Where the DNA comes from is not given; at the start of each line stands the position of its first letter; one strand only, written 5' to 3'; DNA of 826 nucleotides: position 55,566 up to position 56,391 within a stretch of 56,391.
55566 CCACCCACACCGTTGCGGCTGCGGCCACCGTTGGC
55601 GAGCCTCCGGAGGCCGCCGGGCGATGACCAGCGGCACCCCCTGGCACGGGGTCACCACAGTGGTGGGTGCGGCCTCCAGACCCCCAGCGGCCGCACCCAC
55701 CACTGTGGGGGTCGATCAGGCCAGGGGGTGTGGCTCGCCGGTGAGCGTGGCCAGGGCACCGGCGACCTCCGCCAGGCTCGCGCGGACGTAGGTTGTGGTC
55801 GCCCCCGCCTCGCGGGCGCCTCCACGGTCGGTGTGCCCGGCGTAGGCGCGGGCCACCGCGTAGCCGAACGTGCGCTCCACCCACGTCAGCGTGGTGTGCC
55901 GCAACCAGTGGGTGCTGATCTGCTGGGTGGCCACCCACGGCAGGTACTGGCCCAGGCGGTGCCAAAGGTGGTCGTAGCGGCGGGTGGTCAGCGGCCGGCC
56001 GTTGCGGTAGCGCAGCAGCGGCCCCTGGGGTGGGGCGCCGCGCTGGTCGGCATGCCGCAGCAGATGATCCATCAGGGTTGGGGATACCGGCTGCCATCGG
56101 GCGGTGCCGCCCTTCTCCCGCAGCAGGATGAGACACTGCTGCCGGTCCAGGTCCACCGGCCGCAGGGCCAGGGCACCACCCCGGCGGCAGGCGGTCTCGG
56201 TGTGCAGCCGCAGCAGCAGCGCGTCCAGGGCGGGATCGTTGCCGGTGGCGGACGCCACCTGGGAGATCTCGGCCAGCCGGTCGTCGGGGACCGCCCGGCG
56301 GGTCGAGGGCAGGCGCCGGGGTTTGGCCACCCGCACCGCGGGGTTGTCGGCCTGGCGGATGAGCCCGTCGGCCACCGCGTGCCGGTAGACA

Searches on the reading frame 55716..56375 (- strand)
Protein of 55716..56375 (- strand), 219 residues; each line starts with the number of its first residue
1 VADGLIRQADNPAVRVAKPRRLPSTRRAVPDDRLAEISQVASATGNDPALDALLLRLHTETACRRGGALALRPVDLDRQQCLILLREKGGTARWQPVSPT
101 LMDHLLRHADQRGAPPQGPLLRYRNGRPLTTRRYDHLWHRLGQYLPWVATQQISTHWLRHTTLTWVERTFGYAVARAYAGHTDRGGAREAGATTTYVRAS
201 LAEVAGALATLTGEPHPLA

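Call 8: search_protein_families(library=pfam, proteins=[window:55716-56375:-], max_evalue=0.01)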
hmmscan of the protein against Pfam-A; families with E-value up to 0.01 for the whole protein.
window:55716-56375:- (219 aa): 1 family
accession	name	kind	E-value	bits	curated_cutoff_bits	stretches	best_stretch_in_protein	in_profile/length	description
PF00589.27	Phage_integrase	-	2.4e-10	40.9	27.1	1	39-183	13-158/172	Phage integrase family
